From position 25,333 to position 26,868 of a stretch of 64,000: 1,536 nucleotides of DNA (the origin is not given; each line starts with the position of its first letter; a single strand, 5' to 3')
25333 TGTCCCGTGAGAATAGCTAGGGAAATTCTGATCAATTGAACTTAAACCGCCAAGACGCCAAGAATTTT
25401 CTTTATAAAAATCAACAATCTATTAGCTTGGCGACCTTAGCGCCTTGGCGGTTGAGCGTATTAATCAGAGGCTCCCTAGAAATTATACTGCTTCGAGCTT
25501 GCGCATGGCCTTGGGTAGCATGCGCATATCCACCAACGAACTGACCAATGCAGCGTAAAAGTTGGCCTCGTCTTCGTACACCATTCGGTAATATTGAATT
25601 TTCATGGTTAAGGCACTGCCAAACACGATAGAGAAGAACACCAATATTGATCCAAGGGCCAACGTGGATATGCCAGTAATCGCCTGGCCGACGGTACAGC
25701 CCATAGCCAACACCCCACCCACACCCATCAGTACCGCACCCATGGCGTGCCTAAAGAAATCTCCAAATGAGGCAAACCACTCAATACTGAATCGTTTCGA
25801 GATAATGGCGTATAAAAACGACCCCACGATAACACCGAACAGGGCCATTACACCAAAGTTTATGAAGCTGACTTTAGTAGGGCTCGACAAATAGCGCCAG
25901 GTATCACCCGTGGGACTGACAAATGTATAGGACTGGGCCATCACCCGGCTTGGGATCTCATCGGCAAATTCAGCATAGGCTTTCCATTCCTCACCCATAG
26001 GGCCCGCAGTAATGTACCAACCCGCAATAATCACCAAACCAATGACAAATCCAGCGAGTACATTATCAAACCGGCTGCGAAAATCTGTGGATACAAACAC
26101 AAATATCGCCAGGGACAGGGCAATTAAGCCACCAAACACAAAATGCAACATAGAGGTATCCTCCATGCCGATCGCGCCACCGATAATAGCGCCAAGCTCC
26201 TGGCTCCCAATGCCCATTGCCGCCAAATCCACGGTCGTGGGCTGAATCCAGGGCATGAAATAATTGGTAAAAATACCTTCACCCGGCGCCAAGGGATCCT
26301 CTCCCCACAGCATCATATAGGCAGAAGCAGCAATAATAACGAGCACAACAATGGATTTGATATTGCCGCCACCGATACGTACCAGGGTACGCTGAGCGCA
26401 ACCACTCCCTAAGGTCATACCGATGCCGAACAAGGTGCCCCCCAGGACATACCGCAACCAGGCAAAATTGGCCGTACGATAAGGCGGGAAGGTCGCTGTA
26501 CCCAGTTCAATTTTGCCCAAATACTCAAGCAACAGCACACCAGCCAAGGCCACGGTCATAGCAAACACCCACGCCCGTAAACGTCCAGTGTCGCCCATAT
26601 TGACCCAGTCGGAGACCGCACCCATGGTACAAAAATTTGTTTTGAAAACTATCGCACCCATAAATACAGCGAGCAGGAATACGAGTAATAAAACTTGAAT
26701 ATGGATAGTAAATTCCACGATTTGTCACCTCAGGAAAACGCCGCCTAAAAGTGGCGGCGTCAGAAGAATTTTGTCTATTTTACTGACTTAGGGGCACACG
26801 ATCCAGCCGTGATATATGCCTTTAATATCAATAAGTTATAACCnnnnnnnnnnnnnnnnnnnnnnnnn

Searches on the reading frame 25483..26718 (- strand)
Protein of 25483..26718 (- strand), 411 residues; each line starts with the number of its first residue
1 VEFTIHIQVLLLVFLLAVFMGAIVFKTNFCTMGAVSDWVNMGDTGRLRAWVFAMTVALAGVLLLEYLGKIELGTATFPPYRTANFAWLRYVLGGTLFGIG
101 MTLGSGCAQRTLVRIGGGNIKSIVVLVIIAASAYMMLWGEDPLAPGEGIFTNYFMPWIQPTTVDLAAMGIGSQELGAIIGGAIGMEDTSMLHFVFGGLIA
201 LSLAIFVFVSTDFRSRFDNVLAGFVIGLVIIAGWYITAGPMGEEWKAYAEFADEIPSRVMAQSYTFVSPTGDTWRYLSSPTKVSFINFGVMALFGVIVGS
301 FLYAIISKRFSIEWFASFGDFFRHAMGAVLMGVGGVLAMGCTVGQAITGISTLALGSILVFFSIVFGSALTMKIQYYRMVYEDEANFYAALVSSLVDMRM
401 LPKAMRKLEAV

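Call 23: find_homologous_proteins(query=window:25483-26718:-)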
Query window:25483-26718:- (411 aa): 7992 proteins with E <= 0.001 among 8000 candidates; the best 120 are listed.
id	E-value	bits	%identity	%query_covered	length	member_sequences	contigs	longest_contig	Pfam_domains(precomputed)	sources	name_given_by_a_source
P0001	1.3e-252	856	100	95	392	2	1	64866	PF04143.20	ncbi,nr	ncbi:MAG TPA: YeeE/YedE family protein [Acidiferrobacteraceae bacterium]|nr:YeeE/YedE family protein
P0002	6.5e-230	781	89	96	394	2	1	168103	PF04143.20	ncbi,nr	ncbi:MAG: YeeE/YedE family protein [Gammaproteobacteria bacterium]|nr:YeeE/YedE family protein [Gamm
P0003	2.8e-226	769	84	100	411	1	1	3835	PF04143.20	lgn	-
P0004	2.9e-201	687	73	100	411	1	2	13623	PF04143.20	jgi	-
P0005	7.0e-197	672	70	100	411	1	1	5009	PF04143.20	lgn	-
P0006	7.8e-196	669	71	100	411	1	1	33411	PF04143.20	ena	-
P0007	1.4e-192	658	71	100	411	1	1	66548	PF04143.20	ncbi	-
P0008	2.2e-176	605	68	98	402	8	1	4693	PF04143.20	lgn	-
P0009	1.3e-175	602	67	98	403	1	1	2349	PF04143.20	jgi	jgi:uncharacterized membrane protein YedE/YeeE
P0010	3.3e-173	595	67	98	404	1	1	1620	PF04143.20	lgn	-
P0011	3.5e-169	581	65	98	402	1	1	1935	PF04143.20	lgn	-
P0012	9.1e-169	580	66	98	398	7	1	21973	PF04143.20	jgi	jgi:hypothetical protein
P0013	1.2e-168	580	64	98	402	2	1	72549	PF04143.20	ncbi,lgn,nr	ncbi:MAG: YeeE/YedE family protein [Gammaproteobacteria bacterium]|nr:MAG: YeeE/YedE family protein 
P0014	1.3e-168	579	65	98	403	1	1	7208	PF04143.20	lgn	-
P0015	2.9e-168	578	65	98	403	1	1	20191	PF04143.20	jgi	jgi:uncharacterized membrane protein YedE/YeeE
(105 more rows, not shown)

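Call 24: find_encoding_contigs(protein=P0002, flank=10000, max_places=3)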
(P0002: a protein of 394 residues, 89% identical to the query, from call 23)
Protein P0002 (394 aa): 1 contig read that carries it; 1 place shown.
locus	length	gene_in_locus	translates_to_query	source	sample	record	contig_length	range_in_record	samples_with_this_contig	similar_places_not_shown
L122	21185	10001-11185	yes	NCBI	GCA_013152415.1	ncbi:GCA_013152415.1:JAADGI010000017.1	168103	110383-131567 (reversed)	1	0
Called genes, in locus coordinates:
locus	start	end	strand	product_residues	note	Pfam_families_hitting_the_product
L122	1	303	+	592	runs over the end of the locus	PF01336:tRNA_anti-codon, PF00152:tRNA-synt_2, PF02938:GAD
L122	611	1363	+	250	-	PF20772:TACO1_YebC_N, PF01709:Transcrip_reg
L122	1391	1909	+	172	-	PF02075:RuvC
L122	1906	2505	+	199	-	PF01330:RuvA_N, PF00633:HHH (faint), PF14520:HHH_5, PF07499:RuvA_C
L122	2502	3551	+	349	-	PF05496:RuvB_N, PF00004:AAA, PF07728:AAA_5 (faint), PF17864:AAA_lid_4, PF05491:WHD_RuvB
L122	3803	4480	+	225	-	PF01618:MotA_ExbB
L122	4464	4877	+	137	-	PF02472:ExbD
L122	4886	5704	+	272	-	PF13103:TonB_2, PF03544:TonB_C (weak)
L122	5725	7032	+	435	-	PF04052:TolB_N, PF14583:Pectate_lyase22 (faint), PF26550:Tricorn_2nd, PF25174:Beta-prop_THOC3 (weak), PF07676:PD40, PF26549:Tricorn_N, PF07676:PD40, PF26549:Tricorn_N, +3 more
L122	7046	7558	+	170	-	PF00691:OmpA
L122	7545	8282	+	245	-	-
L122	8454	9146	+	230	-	PF04055:Radical_SAM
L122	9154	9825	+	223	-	PF06508:QueC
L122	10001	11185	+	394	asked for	PF04143:Sulf_transp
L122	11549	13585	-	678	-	PF01757:Acyl_transf_3, PF19040:SGNH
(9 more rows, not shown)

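Call 25: find_encoding_contigs(protein=P0003, flank=5000, max_places=3)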
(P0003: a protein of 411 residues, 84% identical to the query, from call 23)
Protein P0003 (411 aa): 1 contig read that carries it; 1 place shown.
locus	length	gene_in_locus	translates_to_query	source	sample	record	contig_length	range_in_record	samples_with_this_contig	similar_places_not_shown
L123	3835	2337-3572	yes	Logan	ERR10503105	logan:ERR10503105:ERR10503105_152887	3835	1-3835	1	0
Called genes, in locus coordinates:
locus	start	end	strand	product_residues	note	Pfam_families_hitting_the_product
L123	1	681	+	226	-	?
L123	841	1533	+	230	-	PF04055:Radical_SAM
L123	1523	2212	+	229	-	PF00733:Asn_synthase (weak), PF06508:QueC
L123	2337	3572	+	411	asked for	PF04143:Sulf_transp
